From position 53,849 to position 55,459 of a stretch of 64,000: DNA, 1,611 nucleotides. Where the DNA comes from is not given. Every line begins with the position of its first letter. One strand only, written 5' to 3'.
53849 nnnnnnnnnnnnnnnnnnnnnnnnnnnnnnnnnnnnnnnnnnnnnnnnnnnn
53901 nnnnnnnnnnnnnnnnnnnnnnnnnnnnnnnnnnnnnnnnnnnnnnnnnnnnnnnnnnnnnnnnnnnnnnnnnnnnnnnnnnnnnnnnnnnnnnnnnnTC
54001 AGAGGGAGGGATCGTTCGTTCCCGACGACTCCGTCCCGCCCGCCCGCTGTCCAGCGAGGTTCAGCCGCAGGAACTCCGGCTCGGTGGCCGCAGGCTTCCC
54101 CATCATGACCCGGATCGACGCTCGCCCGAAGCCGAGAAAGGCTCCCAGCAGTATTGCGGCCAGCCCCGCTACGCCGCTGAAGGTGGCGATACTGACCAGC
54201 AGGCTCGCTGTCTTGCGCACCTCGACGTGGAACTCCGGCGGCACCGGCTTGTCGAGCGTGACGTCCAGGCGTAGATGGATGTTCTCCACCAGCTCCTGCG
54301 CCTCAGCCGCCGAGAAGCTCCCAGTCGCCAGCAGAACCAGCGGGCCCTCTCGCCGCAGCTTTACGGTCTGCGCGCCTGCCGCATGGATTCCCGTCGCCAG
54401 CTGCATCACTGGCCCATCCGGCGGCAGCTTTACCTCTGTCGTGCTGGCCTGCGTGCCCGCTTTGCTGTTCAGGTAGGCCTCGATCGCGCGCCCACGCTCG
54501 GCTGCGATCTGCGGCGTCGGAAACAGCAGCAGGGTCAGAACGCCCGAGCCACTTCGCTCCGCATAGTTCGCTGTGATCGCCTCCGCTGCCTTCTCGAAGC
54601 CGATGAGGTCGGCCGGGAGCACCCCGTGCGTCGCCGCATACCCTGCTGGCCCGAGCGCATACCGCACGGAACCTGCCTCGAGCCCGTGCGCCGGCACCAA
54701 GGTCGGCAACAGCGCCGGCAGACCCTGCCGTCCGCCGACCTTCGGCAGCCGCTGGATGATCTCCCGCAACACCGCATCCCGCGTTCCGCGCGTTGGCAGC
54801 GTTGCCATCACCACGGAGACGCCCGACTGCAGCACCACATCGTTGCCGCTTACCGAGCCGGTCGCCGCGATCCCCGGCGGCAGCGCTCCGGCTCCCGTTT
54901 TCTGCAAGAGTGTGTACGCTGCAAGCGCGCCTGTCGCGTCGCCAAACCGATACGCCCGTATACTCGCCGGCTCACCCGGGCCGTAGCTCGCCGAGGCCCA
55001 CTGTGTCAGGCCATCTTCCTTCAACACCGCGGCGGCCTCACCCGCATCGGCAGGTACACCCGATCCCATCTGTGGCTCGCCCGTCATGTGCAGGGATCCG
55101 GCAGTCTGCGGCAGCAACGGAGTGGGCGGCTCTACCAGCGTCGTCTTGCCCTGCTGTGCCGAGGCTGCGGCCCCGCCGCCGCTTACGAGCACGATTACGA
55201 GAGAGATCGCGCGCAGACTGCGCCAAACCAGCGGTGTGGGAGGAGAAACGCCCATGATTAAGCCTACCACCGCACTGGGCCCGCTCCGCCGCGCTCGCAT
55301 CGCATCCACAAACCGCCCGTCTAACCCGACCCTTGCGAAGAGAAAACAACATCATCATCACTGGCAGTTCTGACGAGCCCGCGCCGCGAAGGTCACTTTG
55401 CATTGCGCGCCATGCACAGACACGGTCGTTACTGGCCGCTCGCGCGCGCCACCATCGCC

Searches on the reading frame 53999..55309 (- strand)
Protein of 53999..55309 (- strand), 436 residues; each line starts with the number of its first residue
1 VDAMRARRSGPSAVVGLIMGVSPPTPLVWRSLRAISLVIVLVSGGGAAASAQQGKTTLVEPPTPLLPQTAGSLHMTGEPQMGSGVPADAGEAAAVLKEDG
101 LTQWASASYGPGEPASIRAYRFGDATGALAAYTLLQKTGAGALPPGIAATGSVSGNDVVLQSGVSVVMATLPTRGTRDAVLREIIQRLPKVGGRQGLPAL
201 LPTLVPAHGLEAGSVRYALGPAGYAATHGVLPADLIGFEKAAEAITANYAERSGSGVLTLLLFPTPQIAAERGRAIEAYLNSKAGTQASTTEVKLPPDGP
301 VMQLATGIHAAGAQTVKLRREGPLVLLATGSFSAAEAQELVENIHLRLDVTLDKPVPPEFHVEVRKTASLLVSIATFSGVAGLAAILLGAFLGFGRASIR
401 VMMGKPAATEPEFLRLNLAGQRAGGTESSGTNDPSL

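Call 9: search_protein_families(library=pfam, proteins=[window:53999-55309:-], max_evalue=0.01)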
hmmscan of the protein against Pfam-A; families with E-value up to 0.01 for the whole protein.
window:53999-55309:- (436 aa): 1 family
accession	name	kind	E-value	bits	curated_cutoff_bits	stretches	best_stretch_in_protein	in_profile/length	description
PF20244.3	DUF6599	-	7.2e-17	62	27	1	92-259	25-181/186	Family of unknown function (DUF6599)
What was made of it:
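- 53999..55309 (-): Upstream gene for a DUF6599 protein. It is the constant upstream neighbour of the sRNA gene. Pfam PF20244, E = 7e-17 (call 9).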

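Call 10: find_homologous_proteins(query=window:53999-55309:-, max_evalue=1e-10)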
Query window:53999-55309:- (436 aa): 839 proteins with E <= 1e-10 among 8000 candidates; the best 120 are listed.
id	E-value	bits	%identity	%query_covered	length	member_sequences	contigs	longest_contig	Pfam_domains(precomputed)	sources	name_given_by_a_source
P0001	2.1e-259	879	100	96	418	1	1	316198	PF20244.4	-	-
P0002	4.7e-170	584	71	92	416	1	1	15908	PF20244.4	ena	-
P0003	3.0e-166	572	70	93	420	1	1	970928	PF20244.4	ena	-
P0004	7.8e-161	554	69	93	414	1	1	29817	PF20244.4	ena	-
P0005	7.4e-149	515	67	80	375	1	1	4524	PF20244.4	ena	-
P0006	2.3e-134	467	61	92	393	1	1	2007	PF20244.4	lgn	-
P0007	8.1e-118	412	57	86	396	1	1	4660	PF20244.4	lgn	-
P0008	3.9e-96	341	51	92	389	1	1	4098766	PF20244.4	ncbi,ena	-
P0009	6.9e-95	337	50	88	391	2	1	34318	PF20244.4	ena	-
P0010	1.8e-94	336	51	91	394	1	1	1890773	PF20244.4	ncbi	-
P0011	3.2e-94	335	52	92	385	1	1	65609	PF20244.4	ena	-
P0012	1.9e-92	329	50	83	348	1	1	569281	PF20244.4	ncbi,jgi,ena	jgi:hypothetical protein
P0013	2.2e-92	329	48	94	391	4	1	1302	PF20244.4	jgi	jgi:hypothetical protein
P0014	3.4e-92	328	49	89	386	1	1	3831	PF20244.4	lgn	-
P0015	4.1e-92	328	48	90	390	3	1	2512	PF20244.4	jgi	jgi:hypothetical protein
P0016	4.1e-92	328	49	92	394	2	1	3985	PF20244.4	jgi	-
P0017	4.2e-92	328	48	87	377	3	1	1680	PF20244.4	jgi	-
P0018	4.2e-92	328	51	85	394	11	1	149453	PF20244.4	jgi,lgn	-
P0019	8.1e-92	327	48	88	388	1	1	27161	PF20244.4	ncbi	-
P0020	1.0e-91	326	49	90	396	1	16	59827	PF20244.4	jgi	jgi:hypothetical protein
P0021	1.9e-91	326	48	86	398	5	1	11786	PF20244.4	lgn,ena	-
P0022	2.2e-91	325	51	85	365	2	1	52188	PF20244.4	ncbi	-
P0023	4.0e-91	325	49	89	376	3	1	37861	PF20244.4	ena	-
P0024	6.0e-91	324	50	80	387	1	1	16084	PF20244.4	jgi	jgi:hypothetical protein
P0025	9.1e-91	323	48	91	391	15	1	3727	PF20244.4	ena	-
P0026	1.4e-90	323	50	86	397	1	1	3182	PF20244.4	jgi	jgi:hypothetical protein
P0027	1.6e-90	323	49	84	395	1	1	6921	PF20244.4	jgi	jgi:hypothetical protein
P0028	2.0e-90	322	49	86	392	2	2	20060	PF20244.4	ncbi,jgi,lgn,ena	-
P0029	2.1e-90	322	47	89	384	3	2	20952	PF20244.4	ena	-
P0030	2.1e-90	322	46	94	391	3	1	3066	PF20244.4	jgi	jgi:hypothetical protein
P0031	2.7e-90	322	49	90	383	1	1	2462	PF20244.4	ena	-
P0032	3.2e-90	322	48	89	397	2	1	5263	PF20244.4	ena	-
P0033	3.8e-90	321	46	90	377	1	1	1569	PF20244.4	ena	-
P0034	4.0e-90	321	50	83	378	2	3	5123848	PF20244.4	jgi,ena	-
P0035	4.3e-90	321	48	89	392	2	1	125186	PF20244.4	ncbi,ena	-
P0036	4.6e-90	321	48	81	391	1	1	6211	PF20244.4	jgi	jgi:hypothetical protein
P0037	5.6e-90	321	49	90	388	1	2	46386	PF20244.4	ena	-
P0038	5.7e-90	321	49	85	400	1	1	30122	PF20244.4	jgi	jgi:hypothetical protein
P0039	6.1e-90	321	52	84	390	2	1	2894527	PF20244.4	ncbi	-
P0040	6.2e-90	321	48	84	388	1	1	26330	PF20244.4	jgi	jgi:hypothetical protein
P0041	6.8e-90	320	47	91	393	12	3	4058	PF20244.4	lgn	-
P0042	7.2e-90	320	48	90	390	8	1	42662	PF20244.4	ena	-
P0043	8.0e-90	320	47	89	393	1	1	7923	PF20244.4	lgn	-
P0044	8.1e-90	320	48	88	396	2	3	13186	PF20244.4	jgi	jgi:hypothetical protein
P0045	8.5e-90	320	47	86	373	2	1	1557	PF20244.4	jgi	jgi:hypothetical protein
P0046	9.6e-90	320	49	84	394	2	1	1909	PF20244.4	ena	-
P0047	1.1e-89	320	47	88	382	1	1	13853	PF20244.4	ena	-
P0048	1.3e-89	320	50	88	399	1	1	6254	PF20244.4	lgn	-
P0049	1.7e-89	319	49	91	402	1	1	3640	PF20244.4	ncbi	-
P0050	1.7e-89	319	48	90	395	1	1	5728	PF20244.4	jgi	jgi:hypothetical protein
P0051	1.9e-89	319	48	90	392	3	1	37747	PF20244.4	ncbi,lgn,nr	ncbi:MAG: hypothetical protein JWQ42_4549 [Edaphobacter sp.]|nr:hypothetical protein [Edaphobacter s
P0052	2.0e-89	319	47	90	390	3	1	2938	PF20244.4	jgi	jgi:hypothetical protein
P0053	2.0e-89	319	47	92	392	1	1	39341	PF20244.4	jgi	jgi:hypothetical protein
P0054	2.2e-89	319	51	88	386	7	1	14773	PF20244.4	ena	-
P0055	2.4e-89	319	50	85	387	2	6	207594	PF20244.4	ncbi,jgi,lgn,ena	jgi:hypothetical protein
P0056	2.4e-89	319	48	89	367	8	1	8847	PF20244.4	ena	-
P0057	3.1e-89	318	46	92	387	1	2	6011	PF20244.4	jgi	jgi:hypothetical protein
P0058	3.4e-89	318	48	91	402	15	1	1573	PF20244.4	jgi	-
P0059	3.5e-89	318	48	90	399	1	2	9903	PF20244.4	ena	-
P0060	3.8e-89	318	45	91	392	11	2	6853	PF20244.4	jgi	jgi:hypothetical protein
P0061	4.0e-89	318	48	86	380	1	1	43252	PF20244.4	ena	-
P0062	4.9e-89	318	50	86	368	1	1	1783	PF20244.4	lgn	-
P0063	5.1e-89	318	48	88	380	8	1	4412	PF20244.4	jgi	jgi:hypothetical protein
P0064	5.4e-89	318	48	91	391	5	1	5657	PF20244.4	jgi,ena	-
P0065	5.9e-89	317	48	86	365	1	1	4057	PF20244.4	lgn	-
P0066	6.8e-89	317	49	87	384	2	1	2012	PF20244.4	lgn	-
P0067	6.8e-89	317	47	91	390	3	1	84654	PF20244.4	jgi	jgi:hypothetical protein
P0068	7.7e-89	317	50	87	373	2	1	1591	PF20244.4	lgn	-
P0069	9.3e-89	317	48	84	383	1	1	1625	PF20244.4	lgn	-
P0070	9.6e-89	317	47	89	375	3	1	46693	PF20244.4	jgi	jgi:hypothetical protein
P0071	9.7e-89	317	46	86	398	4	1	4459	PF20244.4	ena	-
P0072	1.0e-88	317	49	84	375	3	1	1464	PF20244.4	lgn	-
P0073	1.4e-88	316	46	84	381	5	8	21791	PF20244.4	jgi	jgi:hypothetical protein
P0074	1.7e-88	316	48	83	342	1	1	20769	PF20244.4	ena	-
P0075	1.7e-88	316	48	90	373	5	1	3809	PF20244.4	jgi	jgi:hypothetical protein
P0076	2.0e-88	316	50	83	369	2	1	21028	PF20244.4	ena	-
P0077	2.0e-88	316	48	90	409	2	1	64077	PF20244.4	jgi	-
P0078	2.2e-88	316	48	90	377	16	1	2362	PF20244.4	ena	-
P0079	2.3e-88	315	50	89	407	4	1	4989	PF20244.4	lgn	-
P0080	2.4e-88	315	49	84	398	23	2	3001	PF20244.4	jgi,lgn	jgi:hypothetical protein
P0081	3.4e-88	315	48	91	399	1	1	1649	PF20244.4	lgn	-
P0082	3.5e-88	315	49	84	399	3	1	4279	PF20244.4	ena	-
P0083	3.6e-88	315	47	90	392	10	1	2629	PF20244.4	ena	-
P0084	3.9e-88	315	50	87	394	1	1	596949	PF20244.4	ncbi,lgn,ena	-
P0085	4.2e-88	315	50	83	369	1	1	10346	PF20244.4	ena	-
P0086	4.4e-88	315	47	89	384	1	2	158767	PF20244.4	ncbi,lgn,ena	-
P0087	4.5e-88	314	49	87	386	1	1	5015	PF20244.4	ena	-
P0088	4.6e-88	314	46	85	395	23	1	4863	PF20244.4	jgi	jgi:hypothetical protein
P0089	5.0e-88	314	47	89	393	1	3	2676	PF20244.4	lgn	-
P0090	5.3e-88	314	47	81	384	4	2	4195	PF20244.4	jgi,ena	-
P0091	6.1e-88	314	48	89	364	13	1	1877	PF20244.4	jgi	jgi:hypothetical protein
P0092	6.8e-88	314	49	87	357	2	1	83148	PF20244.4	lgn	-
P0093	7.1e-88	314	49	86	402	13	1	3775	PF20244.4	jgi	jgi:hypothetical protein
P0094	7.2e-88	314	47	87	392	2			PF20244.4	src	-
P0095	7.8e-88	314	51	85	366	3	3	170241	PF20244.4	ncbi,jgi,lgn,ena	-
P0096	8.4e-88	314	49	86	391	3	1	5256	PF20244.4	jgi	jgi:hypothetical protein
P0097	9.5e-88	313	48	88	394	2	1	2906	PF20244.4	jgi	jgi:hypothetical protein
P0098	1.0e-87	313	47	90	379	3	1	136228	PF20244.4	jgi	jgi:hypothetical protein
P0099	1.2e-87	313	48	87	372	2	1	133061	PF20244.4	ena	-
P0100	1.4e-87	313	47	93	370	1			PF20244.4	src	-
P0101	1.5e-87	313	50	84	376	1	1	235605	PF20244.4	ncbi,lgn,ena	-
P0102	1.5e-87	313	47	92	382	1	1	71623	PF20244.4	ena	-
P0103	1.7e-87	313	48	87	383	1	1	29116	PF20244.4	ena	-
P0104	1.8e-87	312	49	84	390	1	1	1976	PF20244.4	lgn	-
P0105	2.1e-87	312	50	92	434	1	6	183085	PF20244.4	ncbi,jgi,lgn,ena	-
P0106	2.2e-87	312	48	87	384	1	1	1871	PF20244.4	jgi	jgi:hypothetical protein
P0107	2.5e-87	312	47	93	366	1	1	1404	PF20244.4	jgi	jgi:hypothetical protein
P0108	2.7e-87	312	49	86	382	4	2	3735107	PF20244.4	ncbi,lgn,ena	-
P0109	2.8e-87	312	47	92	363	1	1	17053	PF20244.4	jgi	jgi:hypothetical protein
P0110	2.9e-87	312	44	87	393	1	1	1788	PF20244.4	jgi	jgi:hypothetical protein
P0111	3.0e-87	312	45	93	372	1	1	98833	PF20244.4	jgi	jgi:hypothetical protein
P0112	3.3e-87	312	47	93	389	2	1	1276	PF20244.4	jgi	jgi:hypothetical protein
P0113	3.3e-87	312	46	89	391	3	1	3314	PF20244.4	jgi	jgi:hypothetical protein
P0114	3.3e-87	312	50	84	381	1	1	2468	PF20244.4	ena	-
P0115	3.6e-87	312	46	89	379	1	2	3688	PF20244.4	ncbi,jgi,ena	jgi:hypothetical protein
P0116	3.7e-87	311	48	84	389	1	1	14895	PF20244.4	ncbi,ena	-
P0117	3.9e-87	311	48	87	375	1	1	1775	PF20244.4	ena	-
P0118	4.0e-87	311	50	84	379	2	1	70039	PF20244.4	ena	-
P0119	4.3e-87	311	47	93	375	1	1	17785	PF20244.4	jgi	jgi:Family of unknown function (DUF6599)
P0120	4.3e-87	311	47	91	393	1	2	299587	PF20244.4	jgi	jgi:hypothetical protein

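Call 12: find_encoding_contigs(protein=P0003, flank=6000, max_places=3)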
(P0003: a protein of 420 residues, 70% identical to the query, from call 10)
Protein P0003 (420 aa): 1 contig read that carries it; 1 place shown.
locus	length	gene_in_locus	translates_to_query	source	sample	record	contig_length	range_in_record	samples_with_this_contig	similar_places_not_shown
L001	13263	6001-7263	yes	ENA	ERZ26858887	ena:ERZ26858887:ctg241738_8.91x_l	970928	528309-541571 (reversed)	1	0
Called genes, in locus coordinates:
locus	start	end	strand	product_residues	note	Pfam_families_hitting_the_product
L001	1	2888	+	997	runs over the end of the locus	PF01411:tRNA-synt_2c, PF07973:tRNA_SAD, PF02272:DHHA1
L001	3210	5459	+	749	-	PF11741:AMIN, PF01520:Amidase_3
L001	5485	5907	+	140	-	PF00903:Glyoxalase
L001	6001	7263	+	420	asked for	PF20244:DUF6599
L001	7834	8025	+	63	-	-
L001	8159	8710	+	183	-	PF02631:RecX_HTH2, PF21981:RecX_HTH3 (weak)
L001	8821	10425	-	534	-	PF07676:PD40 (faint), PF26550:Tricorn_2nd (faint), PF02129:Peptidase_S15 (faint), PF00326:Peptidase_S9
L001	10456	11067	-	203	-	PF26549:Tricorn_N, PF07676:PD40 (weak)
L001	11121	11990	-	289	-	-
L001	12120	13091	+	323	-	PF17131:TP_0789-like (faint)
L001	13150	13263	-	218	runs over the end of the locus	PF01844:HNH, PF13395:HNH_4 (weak), PF14279:HNH_5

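Call 13: find_related_loci(query=A1, collection=genome_contigs, flank=3000)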
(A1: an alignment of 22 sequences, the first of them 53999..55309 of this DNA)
Query A1 (436 aa) in genome_contigs; peptide patterns used: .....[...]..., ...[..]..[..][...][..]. (x = any residue, [..] = any of these).
206 stretches matched a pattern; 183 encode a relative of the query (tblastn E <= 1e-3); the best 80 are kept; 80 distinct loci.
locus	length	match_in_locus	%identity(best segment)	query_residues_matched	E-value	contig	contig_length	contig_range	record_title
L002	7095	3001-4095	48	43-420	8e-97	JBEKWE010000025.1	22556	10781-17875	MAG: Acidobacteriaceae bacterium isolate SPRUCE 620 SPRUCE_620_25, whole genome shotgun sequence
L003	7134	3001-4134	48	29-431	3e-96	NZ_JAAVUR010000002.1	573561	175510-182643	Granulicella sp. dw_53 2, whole genome shotgun sequence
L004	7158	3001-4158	44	19-420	4e-96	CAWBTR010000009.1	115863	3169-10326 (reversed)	MAG: uncultured Acidobacteriaceae bacterium isolate MFD00731.bin.1.198 genome assembly, contig: contig_39251, whole geno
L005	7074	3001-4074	48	28-434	3e-95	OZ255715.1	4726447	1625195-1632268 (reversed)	MAG: Edaphobacter sp. isolate f79cf2c5-0272-47ae-b100-8e1ab2a97da8 genome assembly, chromosome: 1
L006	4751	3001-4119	48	31-423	2e-95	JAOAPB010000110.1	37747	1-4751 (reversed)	MAG: Edaphobacter sp. isolate RYN_3 scaffold_2162900, whole genome shotgun sequence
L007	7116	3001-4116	45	17-432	2e-95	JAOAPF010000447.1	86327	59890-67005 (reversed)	MAG: Edaphobacter sp. isolate RYN_7 scaffold_2126786, whole genome shotgun sequence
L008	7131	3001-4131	44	11-433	1e-94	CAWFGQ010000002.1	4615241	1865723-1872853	MAG: uncultured Acidobacteriaceae bacterium isolate MFD04967.bin.1.60 genome assembly, contig: contig_9214, whole genome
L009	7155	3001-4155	45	7-420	2e-94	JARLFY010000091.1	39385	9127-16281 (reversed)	MAG: Acidobacteriaceae bacterium isolate MAG_BO262 MetaBAT2_Bin_262_sub_Oxic_k141_2189196, whole genome shotgun sequence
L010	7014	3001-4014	47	52-431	2e-94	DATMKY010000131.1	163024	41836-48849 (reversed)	MAG TPA_asm: Edaphobacter sp. isolate SMAG_U12783 k141_4499098, whole genome shotgun sequence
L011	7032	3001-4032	47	43-420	6e-94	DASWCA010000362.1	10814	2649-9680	MAG TPA_asm: Acidobacteriaceae bacterium isolate SMAG_U2696 k141_1446397, whole genome shotgun sequence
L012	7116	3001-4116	46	31-421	4e-94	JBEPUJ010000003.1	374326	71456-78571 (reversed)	MAG: Terriglobales bacterium isolate 22E.maxbin.012 NODE_9_length_374326_cov_21.823425, whole genome shotgun sequence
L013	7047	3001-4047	48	19-421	8e-94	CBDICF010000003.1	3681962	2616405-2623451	MAG: Edaphobacter sp. isolate f5bdf8a6-5577-4ec4-b240-aa7850c67411 genome assembly, contig: contig_3, whole genome shotg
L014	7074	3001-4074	46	55-428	4e-93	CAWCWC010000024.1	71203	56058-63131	MAG: uncultured Acidobacteriaceae bacterium isolate MFD01689.bin.2.71 genome assembly, contig: contig_70237, whole genom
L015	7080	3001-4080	45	19-423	6e-93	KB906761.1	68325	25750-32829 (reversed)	Acidobacteriaceae bacterium KBS 89 genomic scaffold G003DRAFT_scaffold00008.8, whole genome shotgun sequence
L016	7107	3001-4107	45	32-432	1e-92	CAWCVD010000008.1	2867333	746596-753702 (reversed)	MAG: uncultured Acidobacteriaceae bacterium isolate MFD00964.bin.1.68 genome assembly, contig: contig_9910, whole genome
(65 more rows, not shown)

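Call 48: search_protein_families(library=pfam, proteins=[L003:4708-6219:+], max_evalue=0.01)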
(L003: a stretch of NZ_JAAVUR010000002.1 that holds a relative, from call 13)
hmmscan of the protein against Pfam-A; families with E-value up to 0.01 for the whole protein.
L003:4708-6219:+ (503 aa): 1 family
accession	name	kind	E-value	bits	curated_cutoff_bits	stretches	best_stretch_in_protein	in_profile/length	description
PF00295.23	Glyco_hydro_28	-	4.8e-47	161.1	22.9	1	171-449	48-311/324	Glycosyl hydrolases family 28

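Call 51: find_encoding_contigs(protein=P0002, flank=4000, max_places=2)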
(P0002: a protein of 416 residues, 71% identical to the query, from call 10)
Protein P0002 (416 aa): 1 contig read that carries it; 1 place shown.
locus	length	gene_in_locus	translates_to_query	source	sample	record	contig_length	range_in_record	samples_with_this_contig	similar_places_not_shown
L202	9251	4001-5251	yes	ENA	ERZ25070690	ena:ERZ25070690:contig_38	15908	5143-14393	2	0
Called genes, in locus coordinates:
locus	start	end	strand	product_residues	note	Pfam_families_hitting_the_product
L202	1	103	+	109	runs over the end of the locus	PF01411:tRNA-synt_2c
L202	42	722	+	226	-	PF07973:tRNA_SAD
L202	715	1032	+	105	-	-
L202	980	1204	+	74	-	-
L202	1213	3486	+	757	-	PF11741:AMIN, PF01520:Amidase_3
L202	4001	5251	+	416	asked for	PF20244:DUF6599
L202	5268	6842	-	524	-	PF13231:PMT_2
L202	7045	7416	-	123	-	PF20409:SnoaL_5, PF12680:SnoaL_2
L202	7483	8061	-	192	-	PF00578:AhpC-TSA, PF08534:Redoxin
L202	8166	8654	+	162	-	PF01844:HNH, PF14279:HNH_5 (weak)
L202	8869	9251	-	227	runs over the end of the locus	-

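Call 52: find_encoding_contigs(protein=P0004, flank=4000, max_places=2)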
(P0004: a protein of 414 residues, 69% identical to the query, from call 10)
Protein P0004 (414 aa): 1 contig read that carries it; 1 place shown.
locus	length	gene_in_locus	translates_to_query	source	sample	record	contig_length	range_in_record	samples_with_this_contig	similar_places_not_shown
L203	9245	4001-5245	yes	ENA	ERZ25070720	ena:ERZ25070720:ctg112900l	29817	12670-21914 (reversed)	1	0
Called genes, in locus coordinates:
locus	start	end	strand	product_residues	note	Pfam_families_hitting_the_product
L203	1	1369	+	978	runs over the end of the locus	PF01411:tRNA-synt_2c, PF07973:tRNA_SAD, PF02272:DHHA1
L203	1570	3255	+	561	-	PF11741:AMIN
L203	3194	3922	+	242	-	PF01520:Amidase_3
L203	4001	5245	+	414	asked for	PF20244:DUF6599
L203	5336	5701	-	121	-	PF20409:SnoaL_5, PF12680:SnoaL_2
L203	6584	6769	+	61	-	-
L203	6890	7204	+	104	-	PF12836:HHH_3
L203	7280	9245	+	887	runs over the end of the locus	PF01590:GAF, PF13185:GAF_2 (weak), PF13492:GAF_3, PF07228:SpoIIE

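Call 66: search_solved_structures(query=A1, max_evalue=1)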
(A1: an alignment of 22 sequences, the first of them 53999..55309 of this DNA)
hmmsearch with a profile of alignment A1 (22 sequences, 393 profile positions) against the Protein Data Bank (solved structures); distinct sequences matched with E-value up to 1: 1.
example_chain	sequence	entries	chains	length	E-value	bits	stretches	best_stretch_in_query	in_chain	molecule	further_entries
3drf_A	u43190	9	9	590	0.9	11.8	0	32-120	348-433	Oligopeptide-binding protein oppA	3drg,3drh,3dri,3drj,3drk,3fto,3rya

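Call 74: predict_structure(alignment_id=A1)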
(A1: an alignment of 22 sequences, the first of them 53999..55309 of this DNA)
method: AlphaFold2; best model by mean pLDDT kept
length: 436 residues; sequences in the alignment: 22
mean_pLDDT: 73.5   pTM: 0.63
mean pLDDT of the five models: 73.5, 73.3, 71.9, 71.3, 70.5
residues with pLDDT >= 90: 133; 70-90: 147; 50-70: 50; < 50: 106
segments of 3 or more residues with pLDDT < 50: 1-3, 5-7, 12-26, 48-54, 290-296, 298-313, 348-355, 396-436
pLDDT, mean of each block of 10 residues (from residue 1): 45 42 50 64 51 59 89 92 94 94 96 88 95 91 89 94 95 85 91 85 90 91 88 82 87 84 88 88 58 42 38 56 86 84 66 52 73 81 79 55 44 41 41 37
secondary structure, 60 per line:
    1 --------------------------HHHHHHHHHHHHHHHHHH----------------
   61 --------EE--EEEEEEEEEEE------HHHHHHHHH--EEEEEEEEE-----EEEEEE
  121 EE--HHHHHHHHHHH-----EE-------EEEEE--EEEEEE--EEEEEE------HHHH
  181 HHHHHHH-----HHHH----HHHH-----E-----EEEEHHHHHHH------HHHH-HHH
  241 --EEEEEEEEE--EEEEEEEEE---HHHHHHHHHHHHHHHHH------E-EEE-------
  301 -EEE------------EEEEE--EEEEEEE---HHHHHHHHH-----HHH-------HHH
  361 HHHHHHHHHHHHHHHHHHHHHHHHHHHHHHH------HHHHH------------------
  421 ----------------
elements in order: H27-44 E73-83 H90-98 E101-109 E115-122 H125-135 E150-154 E157-162 E165-170 H177-187 H193-196 H201-204 E216-219 H220-226 H233-236 E243-251 E254-262 H266-282 E291-293 E302-304 E317-321 E324-330 H334-342 H358-391 H398-402

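Call 76: fold_search(model_id=the predicted structure, library=pdb)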
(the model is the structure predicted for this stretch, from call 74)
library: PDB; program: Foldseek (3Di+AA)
matches with E <= 10: 477; with E <= 0.001: 2
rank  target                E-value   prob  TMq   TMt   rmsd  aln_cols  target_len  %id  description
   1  3k8j                  6.2e-04  0.98  0.19  0.30  15.2       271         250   12  Structure of crystal form III of TP0453 (released 2010-10-27)
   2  3k8h_B                6.5e-04  0.96  0.17  0.27  15.1       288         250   12  Structure of crystal form I of TP0453 (released 2010-10-27)
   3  4esq                  1.6e-02  0.97  0.17  0.33   7.0       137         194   12  Crystal structure of the extracellular domain of PknH from Mycobacterium tuberculosis (released 2012-07-18)
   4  2v42_B                2.4e-02  0.33  0.15  0.23  16.2       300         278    9  Crystal structure of RseB: a sensor for periplasmic stress response in E. coli (released 2007-08-28)
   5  2v42_A                3.2e-02  0.25  0.15  0.22  15.9       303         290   10  Crystal structure of RseB: a sensor for periplasmic stress response in E. coli (released 2007-08-28)
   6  7cu9_B                6.7e-02  0.72  0.18  0.34  14.4       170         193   15  Crystal structure of the soluble domain of TiME protein from Mycobacterium smegmatis (released 2021-08-25)
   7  7cu9_A                6.7e-02  0.69  0.17  0.33  14.5       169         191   15  Crystal structure of the soluble domain of TiME protein from Mycobacterium smegmatis (released 2021-08-25)
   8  5xmg                  7.1e-02  0.14  0.14  0.17  17.0       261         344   13  Crystal structure of PA3488 from Pseudomonas aeruginosa (released 2018-05-16)
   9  6uhc_D                8.9e-02  0.25  0.18  0.25  14.4       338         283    9  CryoEM structure of human Arp2/3 complex with bound NPFs (released 2020-07-01)
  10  1u2v_D                8.9e-02  0.21  0.17  0.24  14.0       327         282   11  Crystal structure of Arp2/3 complex with bound ADP and calcium (released 2004-11-09)
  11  1k8k_D                9.9e-02  0.25  0.19  0.26  13.6       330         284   10  Crystal Structure of Arp2/3 Complex (released 2001-12-07)
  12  2p9i_D                1.1e-01  0.25  0.19  0.26  13.7       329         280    9  Crystal Structure of bovine Arp2/3 Complex co-crystallized with ADP and crosslinked with gluteraldehyde (released 2007-05-29)
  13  7cu8_D                1.5e-01  0.57  0.14  0.28  15.0       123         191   17  Crystal structure of the soluble domain of TiME protein from Mycobacterium tuberculosis (released 2021-08-25)
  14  3dxm_D                1.5e-01  0.21  0.19  0.26  13.5       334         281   10  Structure of Bos taurus Arp2/3 Complex with Bound Inhibitor CK0993548 (released 2009-07-28)
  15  2p9s_D                1.5e-01  0.20  0.19  0.25  14.7       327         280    9  Structure of bovine Arp2/3 complex co-crystallized with ATP/Mg2+ (released 2007-05-29)
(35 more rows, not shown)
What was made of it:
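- Tried and rejected: This is a lead at most (calls 66, 74, 76).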
